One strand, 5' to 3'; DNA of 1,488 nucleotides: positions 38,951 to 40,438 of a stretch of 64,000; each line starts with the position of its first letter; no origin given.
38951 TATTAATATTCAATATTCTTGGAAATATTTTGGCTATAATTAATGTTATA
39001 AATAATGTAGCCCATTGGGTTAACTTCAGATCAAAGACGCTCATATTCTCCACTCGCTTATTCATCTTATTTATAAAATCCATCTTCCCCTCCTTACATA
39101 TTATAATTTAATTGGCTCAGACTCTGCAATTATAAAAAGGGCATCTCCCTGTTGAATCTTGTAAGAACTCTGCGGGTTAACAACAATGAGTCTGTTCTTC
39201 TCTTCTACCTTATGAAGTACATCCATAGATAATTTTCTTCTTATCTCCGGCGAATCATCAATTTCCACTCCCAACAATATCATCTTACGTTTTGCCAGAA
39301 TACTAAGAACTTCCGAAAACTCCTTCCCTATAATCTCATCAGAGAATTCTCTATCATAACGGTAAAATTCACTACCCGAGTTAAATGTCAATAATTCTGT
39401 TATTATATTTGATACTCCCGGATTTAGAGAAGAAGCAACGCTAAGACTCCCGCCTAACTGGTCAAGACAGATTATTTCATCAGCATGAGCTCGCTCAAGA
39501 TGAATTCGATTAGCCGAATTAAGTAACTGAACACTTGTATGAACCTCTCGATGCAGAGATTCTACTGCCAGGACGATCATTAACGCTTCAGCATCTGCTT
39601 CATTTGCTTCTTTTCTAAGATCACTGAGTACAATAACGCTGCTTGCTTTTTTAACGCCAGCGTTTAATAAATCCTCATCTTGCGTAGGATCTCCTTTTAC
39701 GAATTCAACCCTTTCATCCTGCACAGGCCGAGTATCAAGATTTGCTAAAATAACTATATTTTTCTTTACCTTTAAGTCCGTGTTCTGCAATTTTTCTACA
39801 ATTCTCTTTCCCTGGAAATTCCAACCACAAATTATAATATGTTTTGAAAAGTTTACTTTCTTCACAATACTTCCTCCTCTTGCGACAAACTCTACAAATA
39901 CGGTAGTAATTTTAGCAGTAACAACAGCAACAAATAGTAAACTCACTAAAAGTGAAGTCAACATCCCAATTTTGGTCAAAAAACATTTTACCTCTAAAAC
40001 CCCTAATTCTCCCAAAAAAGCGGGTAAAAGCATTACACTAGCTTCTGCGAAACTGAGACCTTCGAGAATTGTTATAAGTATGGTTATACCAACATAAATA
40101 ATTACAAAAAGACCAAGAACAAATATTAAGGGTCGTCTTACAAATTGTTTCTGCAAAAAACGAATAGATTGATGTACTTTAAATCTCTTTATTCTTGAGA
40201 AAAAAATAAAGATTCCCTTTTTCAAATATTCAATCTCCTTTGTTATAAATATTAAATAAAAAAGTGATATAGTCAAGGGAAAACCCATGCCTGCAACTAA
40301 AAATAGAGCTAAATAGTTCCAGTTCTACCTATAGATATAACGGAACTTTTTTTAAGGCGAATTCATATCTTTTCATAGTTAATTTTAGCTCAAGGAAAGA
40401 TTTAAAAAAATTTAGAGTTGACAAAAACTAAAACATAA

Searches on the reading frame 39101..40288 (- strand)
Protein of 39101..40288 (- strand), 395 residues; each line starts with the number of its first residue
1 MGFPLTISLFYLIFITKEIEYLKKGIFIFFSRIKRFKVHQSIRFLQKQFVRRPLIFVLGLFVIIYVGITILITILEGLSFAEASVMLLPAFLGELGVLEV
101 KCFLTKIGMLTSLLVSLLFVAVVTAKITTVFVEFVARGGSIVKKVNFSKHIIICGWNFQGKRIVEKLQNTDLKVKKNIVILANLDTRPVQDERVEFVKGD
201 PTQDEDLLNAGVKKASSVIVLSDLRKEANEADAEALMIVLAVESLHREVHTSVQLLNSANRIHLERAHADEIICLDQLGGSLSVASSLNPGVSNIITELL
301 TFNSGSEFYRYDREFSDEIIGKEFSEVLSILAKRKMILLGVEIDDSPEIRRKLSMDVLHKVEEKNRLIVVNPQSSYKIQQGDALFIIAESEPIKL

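Call 18: search_protein_families(library=pfam, proteins=[window:39101-40288:-], max_evalue=0.001)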
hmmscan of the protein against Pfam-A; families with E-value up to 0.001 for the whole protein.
window:39101-40288:- (395 aa): 4 families
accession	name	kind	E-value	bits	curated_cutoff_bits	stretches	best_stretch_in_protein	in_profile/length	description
PF22614.2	Slo-like_RCK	-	5.3e-15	55.6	24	1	146-251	1-117/119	Calcium-activated potassium channel slowpoke-like RCK domain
PF02254.24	TrkA_N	-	1.4e-12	48.4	23.8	1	151-274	1-115/116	TrkA-N domain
PF06241.17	Castor_Poll_mid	-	0.00013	22.3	26.7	0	365-391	65-91/104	Castor and Pollux, part of voltage-gated ion channel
PF03493.23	BK_channel_a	-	0.00083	20.1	26.8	0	270-304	1-35/90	Calcium-activated BK potassium channel alpha subunit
